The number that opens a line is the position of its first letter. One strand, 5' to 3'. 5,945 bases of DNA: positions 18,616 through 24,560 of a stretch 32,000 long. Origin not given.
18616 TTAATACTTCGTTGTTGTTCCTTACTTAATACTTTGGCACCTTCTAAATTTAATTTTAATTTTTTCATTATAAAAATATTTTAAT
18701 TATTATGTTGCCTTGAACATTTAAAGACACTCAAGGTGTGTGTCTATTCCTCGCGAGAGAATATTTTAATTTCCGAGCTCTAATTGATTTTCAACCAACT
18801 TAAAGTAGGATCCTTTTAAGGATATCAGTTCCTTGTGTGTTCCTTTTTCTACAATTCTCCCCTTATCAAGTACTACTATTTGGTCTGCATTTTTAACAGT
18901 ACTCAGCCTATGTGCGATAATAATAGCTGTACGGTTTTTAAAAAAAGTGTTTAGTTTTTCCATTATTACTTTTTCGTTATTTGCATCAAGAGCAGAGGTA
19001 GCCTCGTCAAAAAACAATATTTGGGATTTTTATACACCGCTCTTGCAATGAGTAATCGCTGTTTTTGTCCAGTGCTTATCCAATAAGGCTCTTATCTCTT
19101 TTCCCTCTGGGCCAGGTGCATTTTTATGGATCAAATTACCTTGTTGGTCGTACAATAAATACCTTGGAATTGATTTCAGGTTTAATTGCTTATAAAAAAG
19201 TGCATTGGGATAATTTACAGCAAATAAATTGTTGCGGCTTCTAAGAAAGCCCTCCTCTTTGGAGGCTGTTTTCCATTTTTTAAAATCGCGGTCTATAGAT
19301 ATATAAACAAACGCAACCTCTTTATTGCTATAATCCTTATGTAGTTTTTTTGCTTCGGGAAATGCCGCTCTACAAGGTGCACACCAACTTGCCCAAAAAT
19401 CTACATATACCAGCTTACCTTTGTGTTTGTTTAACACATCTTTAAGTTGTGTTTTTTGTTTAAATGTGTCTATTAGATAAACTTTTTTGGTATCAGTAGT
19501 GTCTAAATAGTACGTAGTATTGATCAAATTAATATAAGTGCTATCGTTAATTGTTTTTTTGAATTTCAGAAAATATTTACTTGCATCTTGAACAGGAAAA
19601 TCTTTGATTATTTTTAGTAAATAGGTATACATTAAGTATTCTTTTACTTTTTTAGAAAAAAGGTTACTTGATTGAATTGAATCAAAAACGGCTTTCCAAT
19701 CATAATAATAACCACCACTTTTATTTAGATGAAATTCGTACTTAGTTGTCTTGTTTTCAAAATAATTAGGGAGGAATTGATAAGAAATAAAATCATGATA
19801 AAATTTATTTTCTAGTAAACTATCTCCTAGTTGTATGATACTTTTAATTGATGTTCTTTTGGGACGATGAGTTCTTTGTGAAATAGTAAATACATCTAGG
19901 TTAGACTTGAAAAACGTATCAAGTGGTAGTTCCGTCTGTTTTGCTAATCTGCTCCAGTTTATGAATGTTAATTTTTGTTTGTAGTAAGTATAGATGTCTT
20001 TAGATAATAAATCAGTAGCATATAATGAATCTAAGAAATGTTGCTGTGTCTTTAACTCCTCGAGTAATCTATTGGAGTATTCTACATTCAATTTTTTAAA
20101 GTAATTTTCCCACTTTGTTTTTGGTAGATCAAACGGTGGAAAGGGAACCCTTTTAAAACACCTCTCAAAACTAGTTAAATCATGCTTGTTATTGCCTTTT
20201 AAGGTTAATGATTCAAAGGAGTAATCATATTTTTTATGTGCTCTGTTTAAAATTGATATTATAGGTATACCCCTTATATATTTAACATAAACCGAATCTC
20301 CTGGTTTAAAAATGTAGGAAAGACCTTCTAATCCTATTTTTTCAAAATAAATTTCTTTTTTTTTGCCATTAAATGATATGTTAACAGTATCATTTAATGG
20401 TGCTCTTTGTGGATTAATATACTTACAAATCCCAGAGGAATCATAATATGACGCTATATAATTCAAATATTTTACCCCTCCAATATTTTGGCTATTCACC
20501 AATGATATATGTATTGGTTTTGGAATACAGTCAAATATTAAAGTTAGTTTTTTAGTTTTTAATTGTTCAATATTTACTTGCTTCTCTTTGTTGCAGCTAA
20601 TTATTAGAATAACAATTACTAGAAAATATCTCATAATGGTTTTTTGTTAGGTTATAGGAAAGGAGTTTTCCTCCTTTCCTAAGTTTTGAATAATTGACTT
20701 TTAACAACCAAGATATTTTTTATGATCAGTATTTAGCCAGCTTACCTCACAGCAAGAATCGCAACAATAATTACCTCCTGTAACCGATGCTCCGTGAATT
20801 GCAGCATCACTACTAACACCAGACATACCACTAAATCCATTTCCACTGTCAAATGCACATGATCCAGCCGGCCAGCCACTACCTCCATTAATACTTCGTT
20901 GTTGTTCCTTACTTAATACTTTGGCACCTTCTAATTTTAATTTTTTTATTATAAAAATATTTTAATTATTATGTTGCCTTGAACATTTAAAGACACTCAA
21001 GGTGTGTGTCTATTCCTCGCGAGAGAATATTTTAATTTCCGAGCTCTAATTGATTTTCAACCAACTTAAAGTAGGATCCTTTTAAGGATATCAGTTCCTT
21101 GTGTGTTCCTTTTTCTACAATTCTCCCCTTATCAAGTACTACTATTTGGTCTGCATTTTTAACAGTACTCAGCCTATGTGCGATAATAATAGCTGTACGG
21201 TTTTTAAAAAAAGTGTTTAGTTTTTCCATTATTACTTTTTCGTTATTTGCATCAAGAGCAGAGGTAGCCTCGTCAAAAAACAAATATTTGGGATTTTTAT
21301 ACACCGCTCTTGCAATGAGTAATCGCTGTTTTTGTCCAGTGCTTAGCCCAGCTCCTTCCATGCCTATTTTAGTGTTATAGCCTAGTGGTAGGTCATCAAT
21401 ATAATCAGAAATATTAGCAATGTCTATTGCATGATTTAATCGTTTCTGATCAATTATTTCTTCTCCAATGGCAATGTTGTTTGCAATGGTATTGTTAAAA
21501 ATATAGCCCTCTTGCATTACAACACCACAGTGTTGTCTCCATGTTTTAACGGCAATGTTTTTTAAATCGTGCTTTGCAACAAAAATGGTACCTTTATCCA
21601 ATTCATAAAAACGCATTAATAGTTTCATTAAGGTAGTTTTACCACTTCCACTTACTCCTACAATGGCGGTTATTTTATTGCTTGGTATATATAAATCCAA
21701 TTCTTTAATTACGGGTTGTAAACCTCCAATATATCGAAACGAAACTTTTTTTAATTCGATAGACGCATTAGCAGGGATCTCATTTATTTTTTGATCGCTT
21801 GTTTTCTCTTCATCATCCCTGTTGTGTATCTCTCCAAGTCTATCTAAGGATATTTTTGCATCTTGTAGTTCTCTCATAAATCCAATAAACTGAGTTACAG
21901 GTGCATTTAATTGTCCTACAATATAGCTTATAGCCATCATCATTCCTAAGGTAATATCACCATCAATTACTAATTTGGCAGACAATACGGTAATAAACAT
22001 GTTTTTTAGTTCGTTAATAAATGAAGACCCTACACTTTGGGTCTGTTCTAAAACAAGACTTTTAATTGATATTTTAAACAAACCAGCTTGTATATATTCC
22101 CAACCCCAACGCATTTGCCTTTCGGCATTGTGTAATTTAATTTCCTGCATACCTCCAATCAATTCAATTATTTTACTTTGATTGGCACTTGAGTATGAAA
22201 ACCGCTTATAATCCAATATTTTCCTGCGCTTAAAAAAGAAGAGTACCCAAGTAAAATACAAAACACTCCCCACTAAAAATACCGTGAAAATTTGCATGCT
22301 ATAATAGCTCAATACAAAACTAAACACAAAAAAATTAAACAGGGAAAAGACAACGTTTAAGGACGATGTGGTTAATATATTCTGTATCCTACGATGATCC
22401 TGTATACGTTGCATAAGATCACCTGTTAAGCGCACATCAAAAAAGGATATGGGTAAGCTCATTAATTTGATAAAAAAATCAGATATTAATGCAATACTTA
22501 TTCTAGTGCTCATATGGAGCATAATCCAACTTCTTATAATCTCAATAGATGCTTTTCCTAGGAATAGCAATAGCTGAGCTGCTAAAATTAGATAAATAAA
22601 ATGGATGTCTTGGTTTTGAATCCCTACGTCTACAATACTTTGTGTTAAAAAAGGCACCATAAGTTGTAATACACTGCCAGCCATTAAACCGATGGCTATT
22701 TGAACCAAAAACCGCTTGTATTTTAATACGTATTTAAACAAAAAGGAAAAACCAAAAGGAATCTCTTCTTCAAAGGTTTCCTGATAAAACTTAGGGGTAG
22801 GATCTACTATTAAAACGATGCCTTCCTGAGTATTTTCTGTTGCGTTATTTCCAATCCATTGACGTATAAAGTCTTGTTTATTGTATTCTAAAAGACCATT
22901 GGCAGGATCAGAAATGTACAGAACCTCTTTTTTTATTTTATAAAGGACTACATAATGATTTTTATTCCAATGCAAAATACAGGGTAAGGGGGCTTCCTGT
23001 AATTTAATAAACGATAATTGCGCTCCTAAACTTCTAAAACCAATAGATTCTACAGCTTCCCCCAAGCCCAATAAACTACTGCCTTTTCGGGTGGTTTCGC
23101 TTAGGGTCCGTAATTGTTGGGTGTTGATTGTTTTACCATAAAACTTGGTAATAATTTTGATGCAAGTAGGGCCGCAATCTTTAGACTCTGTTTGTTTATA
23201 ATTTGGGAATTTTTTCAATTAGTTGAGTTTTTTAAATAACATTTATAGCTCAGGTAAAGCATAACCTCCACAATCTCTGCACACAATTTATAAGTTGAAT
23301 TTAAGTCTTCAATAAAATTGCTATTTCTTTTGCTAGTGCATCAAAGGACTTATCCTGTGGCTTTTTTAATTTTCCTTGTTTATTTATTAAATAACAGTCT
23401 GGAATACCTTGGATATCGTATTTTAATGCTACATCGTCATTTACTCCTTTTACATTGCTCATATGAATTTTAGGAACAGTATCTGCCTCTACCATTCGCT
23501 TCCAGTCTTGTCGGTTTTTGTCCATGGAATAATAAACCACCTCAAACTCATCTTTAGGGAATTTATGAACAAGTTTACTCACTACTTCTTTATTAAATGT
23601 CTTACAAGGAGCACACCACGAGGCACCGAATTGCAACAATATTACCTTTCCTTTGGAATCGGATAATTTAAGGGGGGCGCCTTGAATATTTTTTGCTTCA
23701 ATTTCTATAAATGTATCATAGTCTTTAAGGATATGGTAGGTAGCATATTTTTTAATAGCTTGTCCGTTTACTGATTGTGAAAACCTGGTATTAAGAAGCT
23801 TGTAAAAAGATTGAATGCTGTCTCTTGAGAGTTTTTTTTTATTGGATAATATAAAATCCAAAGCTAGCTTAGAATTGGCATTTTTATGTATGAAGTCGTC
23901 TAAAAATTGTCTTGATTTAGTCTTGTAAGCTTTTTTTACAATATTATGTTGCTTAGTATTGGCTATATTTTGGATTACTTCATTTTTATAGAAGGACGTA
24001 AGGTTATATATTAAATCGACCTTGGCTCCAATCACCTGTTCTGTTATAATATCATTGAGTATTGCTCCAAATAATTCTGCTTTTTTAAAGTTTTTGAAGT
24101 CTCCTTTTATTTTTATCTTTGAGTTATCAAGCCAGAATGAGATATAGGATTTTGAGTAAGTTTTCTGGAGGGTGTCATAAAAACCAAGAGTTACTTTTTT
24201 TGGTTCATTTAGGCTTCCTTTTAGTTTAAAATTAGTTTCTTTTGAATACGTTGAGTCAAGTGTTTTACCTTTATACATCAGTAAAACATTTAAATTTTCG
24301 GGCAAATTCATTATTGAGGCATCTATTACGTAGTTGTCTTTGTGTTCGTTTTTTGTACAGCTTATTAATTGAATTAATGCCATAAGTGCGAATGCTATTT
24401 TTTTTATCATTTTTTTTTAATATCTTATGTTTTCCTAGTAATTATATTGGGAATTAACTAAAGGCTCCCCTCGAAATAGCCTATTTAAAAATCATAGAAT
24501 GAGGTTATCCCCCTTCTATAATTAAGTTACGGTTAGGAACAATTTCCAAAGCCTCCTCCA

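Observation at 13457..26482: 13-kb single-strand locus: multi-precursor, Cys-rich GG-leader peptides with in-cis oxidative-folding machinery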

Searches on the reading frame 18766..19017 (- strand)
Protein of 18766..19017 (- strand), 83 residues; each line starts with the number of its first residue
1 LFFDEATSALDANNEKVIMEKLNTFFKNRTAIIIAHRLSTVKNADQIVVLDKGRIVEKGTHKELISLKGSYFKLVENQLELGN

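Call 4: search_protein_families(library=pfam, proteins=[window:18766-19017:-], max_evalue=0.01)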
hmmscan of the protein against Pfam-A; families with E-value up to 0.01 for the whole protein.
window:18766-19017:- (83 aa): 2 families
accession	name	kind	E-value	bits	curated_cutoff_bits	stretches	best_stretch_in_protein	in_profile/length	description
PF02463.25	SMC_N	-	1.7e-05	24.8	40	1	2-50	163-211/220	RecF/RecN/SMC N terminal domain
PF06866.16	DUF1256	-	0.0018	18.1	27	1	9-67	68-126/164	Protein of unknown function (DUF1256)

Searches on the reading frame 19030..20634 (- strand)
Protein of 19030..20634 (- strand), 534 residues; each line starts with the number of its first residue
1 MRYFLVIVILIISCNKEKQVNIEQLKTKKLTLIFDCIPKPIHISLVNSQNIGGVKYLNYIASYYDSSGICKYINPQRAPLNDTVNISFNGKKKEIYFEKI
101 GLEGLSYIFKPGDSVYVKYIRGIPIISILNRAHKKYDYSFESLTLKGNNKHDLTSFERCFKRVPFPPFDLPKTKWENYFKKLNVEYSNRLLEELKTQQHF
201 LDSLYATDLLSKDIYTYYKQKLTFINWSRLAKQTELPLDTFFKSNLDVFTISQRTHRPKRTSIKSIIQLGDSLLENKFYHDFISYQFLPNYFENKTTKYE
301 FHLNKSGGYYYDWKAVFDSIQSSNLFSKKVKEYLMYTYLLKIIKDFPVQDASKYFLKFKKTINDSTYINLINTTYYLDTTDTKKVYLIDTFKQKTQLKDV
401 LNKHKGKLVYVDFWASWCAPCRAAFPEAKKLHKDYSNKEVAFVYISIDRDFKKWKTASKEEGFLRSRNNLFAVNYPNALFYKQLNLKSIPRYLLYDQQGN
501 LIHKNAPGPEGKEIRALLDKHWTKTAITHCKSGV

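Call 4: search_protein_families(library=pfam, proteins=[window:19030-20634:-], max_evalue=0.01)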
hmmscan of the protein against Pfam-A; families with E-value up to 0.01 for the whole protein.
window:19030-20634:- (534 aa): 5 families
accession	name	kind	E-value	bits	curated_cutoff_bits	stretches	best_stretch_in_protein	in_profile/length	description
PF13905.12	Thioredoxin_8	-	4.5e-17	62.6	27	1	406-500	1-93/94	Thioredoxin-like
PF08534.16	Redoxin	-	2.4e-13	50.6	26.6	1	401-509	22-136/148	Redoxin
PF00085.26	Thioredoxin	-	1.1e-09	38.7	23.5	1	395-449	8-60/103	Thioredoxin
PF00578.27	AhpC-TSA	-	8.5e-09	35.9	26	1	393-473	16-82/124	AhpC/TSA family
PF13098.12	Thioredoxin_2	-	8.9e-05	23.2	27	1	403-502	2-88/104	Thioredoxin-like domain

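Call 7: search_protein_families(library=ncbifam, proteins=[window:19030-20634:-], max_evalue=0.01)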
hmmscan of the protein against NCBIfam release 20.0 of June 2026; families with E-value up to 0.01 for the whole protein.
window:19030-20634:- (534 aa): 14 families
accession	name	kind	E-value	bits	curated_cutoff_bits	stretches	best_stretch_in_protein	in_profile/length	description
NF047696.1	ThlDiSintTplARhiz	equivalog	3.4e-11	43.3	230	1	391-462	82-154/219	thiol:disulfide interchange protein TlpA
TIGR01068.1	thioredoxin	equivalog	2.6e-10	40.4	96.8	1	396-450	5-57/101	thioredoxin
NF002854.0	PRK03147.1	subfamily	6.2e-10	39.2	170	1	388-449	48-105/176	thiol-disulfide oxidoreductase ResA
NF041202.1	StoA_CxxC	exception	2e-08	34.3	210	1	368-510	12-152/163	endospore biogenesis thiol-disulfide oxidoreductase StoA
NF047697.1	ThioredTrxAClost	equivalog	5.7e-07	29.7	140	1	398-450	11-60/105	thioredoxin TrxA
TIGR00385.1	dsbE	subfamily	3.1e-06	26.9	123.15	1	392-434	49-91/173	DsbE family thiol:disulfide interchange protein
NF010625.0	PRK14018.1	equivalog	3.3e-06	25.9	522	1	378-503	28-154/521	bifunctional peptide-methionine (S)-S-oxide reductase MsrA/peptide-methionine (R)-S-oxide reductase MsrB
NF008229.0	PRK10996.1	equivalog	2.5e-05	24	125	1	397-446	45-91/141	thioredoxin TrxC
NF006898.0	PRK09381.1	equivalog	4.3e-05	23.9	138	1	399-448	16-62/109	thioredoxin TrxA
TIGR01126.1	pdi_dom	equivalog_domain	0.00012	22.3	107.2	1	396-452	5-60/105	protein disulfide-isomerase domain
NF045694.1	seleno_TsoB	exception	0.00058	18.1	805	1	402-448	470-516/572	rhodanese/DsbD fusion-like selenoprotein TsoB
NF041054.1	WAxxUGC_long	equivalog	0.00093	18.6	300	1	380-450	82-147/354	ResA-like WAxxUGC motif-containing protein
NF001419.0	PRK00293.1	subfamily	0.0048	15.5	330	1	380-423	449-494/574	protein-disulfide reductase DsbD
NF011941.0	PRK15412.1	equivalog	0.0089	15.6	359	0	399-452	63-110/185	thiol:disulfide interchange protein DsbE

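Call 78: search_protein_families(library=padloc, proteins=[window:19030-20634:-], max_evalue=0.01)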
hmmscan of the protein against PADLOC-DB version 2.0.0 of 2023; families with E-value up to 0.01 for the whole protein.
window:19030-20634:- (534 aa): 0 families

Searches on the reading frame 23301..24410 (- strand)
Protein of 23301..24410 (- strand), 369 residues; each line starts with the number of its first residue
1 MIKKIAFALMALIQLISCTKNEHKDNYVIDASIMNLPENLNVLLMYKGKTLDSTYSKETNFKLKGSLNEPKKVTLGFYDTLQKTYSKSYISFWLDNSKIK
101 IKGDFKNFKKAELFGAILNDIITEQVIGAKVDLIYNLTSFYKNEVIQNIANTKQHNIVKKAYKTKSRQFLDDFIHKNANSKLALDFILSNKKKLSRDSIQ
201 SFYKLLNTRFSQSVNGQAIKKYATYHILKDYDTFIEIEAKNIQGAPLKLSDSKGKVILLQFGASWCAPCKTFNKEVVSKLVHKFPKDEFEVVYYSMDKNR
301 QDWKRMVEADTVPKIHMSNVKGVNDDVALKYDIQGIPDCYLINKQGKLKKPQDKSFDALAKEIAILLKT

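Call 4: search_protein_families(library=pfam, proteins=[window:23301-24410:-], max_evalue=0.01)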
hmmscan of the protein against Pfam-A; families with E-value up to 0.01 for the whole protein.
window:23301-24410:- (369 aa): 9 families
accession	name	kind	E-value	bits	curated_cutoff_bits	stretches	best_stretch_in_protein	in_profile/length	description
PF13905.12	Thioredoxin_8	-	4.7e-16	59.3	27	1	254-347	1-93/94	Thioredoxin-like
PF00578.27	AhpC-TSA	-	2e-11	44.3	26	1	233-349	4-122/124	AhpC/TSA family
PF00085.26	Thioredoxin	-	2.5e-08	34.3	23.5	1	254-318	18-79/103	Thioredoxin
PF14289.11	DUF4369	-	2.6e-08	34.7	25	1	27-120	1-89/91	Domain of unknown function (DUF4369)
PF08534.16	Redoxin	-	3.1e-07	30.7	26.6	1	243-352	17-132/148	Redoxin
PF13098.12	Thioredoxin_2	-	3.8e-07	30.9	27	1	252-345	3-85/104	Thioredoxin-like domain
PF13899.12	Thioredoxin_7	-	1e-05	26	27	1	252-303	15-67/83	Thioredoxin-like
PF05212.18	DUF707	-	0.0041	16.8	24.1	1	273-319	50-94/299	Protein of unknown function (DUF707)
PF00255.25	GSHPx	-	0.0047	16.9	27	0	235-294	2-59/108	Glutathione peroxidase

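Call 7: search_protein_families(library=ncbifam, proteins=[window:23301-24410:-], max_evalue=0.01)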
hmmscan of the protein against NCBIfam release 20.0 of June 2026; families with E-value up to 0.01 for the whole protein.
window:23301-24410:- (369 aa): 11 families
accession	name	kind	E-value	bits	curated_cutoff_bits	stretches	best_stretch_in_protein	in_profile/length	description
NF002854.0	PRK03147.1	subfamily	3.7e-11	43.2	170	1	237-350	45-154/176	thiol-disulfide oxidoreductase ResA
NF047696.1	ThlDiSintTplARhiz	equivalog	2.7e-10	40.4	230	1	232-308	75-151/219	thiol:disulfide interchange protein TlpA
NF041202.1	StoA_CxxC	exception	1.3e-07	31.6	210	1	236-350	35-146/163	endospore biogenesis thiol-disulfide oxidoreductase StoA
TIGR00385.1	dsbE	subfamily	3.3e-07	30.1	123.15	1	210-349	19-151/173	DsbE family thiol:disulfide interchange protein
TIGR01068.1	thioredoxin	equivalog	1.8e-05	24.8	96.8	1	252-299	12-57/101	thioredoxin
NF001419.0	PRK00293.1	subfamily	3.2e-05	22.7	330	1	191-301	414-524/574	protein-disulfide reductase DsbD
NF041054.1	WAxxUGC_long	equivalog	7.2e-05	22.2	300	1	236-357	86-203/354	ResA-like WAxxUGC motif-containing protein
NF043050.1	DisulfRedDsbH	equivalog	0.00054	20.1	190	1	247-348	52-141/166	disulfide reductase DsbH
NF045694.1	seleno_TsoB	exception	0.00054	18.2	805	1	247-298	467-519/572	rhodanese/DsbD fusion-like selenoprotein TsoB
TIGR01126.1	pdi_dom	equivalog_domain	0.00069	19.9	107.2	0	253-313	13-73/105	protein disulfide-isomerase domain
NF006898.0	PRK09381.1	equivalog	0.0045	17.4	138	0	256-273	23-40/109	thioredoxin TrxA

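Call 78: search_protein_families(library=padloc, proteins=[window:23301-24410:-], max_evalue=0.01)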
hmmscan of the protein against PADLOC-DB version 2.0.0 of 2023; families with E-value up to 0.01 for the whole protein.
window:23301-24410:- (369 aa): 0 families
